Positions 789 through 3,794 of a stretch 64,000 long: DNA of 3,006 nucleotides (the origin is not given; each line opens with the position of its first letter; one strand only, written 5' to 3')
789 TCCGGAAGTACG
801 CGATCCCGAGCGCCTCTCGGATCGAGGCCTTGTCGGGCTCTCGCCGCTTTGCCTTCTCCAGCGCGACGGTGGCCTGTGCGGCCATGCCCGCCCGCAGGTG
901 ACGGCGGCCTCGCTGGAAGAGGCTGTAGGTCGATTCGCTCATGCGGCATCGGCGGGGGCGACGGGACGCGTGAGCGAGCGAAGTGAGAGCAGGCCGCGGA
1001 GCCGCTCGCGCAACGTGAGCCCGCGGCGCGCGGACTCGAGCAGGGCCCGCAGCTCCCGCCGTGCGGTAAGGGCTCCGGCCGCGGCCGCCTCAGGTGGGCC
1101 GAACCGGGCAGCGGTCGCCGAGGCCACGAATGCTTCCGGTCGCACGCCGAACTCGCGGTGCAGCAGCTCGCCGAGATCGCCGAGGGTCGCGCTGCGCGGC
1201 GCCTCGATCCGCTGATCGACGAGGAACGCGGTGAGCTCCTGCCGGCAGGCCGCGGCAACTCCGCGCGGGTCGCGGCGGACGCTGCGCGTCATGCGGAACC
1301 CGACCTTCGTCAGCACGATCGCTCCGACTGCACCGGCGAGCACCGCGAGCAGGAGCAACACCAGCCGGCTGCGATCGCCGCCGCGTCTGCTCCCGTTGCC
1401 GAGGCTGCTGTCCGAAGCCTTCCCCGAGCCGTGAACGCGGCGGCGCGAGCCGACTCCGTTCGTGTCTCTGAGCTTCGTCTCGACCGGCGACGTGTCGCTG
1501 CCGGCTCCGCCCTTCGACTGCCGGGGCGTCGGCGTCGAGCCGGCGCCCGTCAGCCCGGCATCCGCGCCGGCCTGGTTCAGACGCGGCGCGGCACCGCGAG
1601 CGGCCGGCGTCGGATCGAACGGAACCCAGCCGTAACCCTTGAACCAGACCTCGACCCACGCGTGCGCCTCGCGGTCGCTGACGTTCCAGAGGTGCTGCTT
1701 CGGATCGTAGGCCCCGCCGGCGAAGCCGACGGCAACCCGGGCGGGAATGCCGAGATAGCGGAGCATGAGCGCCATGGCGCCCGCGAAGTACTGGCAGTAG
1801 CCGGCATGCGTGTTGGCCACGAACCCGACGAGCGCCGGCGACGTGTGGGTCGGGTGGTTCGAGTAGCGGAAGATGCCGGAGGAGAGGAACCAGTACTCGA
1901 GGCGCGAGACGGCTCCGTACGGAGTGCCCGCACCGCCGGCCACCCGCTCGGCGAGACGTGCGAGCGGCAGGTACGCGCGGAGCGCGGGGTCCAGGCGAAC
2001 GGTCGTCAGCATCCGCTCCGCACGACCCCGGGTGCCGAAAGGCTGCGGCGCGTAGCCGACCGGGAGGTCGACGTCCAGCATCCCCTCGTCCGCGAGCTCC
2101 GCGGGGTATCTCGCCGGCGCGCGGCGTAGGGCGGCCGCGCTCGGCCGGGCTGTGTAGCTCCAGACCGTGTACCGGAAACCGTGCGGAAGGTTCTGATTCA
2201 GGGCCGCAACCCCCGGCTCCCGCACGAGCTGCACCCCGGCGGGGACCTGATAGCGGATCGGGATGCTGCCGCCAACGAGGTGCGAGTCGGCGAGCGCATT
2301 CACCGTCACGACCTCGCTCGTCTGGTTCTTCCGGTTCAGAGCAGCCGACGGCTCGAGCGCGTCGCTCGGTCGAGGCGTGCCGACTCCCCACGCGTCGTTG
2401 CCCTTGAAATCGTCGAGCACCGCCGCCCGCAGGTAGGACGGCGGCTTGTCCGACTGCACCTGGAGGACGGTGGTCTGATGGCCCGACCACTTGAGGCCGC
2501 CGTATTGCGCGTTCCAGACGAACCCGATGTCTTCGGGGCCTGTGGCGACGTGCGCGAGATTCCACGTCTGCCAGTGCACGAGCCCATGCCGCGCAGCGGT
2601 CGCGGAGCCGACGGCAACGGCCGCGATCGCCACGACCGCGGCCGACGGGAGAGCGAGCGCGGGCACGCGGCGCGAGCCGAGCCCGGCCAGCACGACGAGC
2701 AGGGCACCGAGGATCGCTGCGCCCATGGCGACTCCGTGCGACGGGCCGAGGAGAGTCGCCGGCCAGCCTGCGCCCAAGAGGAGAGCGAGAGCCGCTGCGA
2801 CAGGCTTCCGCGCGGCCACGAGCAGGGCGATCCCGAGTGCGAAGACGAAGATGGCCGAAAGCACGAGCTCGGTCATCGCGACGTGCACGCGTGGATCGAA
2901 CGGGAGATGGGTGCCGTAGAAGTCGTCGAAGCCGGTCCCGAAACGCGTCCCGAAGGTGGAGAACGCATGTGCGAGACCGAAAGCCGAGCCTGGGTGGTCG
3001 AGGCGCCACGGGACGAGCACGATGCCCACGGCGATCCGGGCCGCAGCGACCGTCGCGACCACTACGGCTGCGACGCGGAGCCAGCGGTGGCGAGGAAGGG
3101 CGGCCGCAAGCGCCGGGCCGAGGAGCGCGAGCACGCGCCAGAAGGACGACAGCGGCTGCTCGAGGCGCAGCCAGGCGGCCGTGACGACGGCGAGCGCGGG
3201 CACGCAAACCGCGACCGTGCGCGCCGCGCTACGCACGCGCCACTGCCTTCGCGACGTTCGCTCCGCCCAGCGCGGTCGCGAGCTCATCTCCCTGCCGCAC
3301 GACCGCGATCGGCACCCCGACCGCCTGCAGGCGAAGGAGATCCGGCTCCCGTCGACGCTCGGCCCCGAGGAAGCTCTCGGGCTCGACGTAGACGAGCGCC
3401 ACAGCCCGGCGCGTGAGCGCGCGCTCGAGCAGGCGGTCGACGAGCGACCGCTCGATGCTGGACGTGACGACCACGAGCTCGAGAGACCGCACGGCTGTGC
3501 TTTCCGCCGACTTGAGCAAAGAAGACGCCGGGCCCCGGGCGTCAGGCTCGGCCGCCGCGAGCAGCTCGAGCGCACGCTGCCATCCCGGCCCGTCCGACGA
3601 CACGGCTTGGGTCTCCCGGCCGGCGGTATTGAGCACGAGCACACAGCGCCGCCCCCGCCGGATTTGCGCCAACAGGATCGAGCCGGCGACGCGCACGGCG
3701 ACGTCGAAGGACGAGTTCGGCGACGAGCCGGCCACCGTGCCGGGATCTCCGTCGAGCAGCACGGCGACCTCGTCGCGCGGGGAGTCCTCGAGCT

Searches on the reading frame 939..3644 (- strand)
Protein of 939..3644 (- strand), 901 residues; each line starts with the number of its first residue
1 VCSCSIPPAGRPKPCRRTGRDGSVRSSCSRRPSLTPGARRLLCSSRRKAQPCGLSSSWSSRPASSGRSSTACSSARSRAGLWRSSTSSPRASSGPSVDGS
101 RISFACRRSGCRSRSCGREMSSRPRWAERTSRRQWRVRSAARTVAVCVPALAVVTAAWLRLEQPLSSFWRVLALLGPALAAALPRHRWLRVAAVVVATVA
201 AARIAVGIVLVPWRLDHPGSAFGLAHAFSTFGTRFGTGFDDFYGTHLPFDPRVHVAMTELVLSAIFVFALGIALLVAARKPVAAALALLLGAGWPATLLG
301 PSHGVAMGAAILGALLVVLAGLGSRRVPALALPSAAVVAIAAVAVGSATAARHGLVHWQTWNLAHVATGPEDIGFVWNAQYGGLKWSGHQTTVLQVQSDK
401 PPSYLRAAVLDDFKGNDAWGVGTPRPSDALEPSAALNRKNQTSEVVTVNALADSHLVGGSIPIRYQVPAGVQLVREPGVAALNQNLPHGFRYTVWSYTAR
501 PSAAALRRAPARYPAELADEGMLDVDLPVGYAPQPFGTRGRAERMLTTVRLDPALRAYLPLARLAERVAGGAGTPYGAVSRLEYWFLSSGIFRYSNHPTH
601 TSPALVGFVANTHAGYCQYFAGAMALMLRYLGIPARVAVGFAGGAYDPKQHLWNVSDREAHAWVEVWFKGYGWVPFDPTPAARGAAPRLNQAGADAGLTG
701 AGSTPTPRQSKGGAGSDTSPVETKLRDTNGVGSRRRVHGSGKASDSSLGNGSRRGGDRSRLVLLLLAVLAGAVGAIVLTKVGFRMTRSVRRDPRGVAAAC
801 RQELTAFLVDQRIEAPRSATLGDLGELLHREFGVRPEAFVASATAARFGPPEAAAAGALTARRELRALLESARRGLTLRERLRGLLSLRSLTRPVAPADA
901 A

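Call 12: search_protein_families(library=pfam, max_evalue=0.00001, proteins=[window:939-3644:-])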
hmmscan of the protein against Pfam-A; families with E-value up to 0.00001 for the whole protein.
window:939-3644:- (901 aa): 2 families
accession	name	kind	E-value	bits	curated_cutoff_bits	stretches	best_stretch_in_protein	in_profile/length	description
PF01841.26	Transglut_core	-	7e-26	91.1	23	1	563-678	2-108/108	Transglutaminase-like superfamily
PF11992.13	TgpA_N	-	4.6e-10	39.4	30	1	150-503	2-333/333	TgpA N-terminal domain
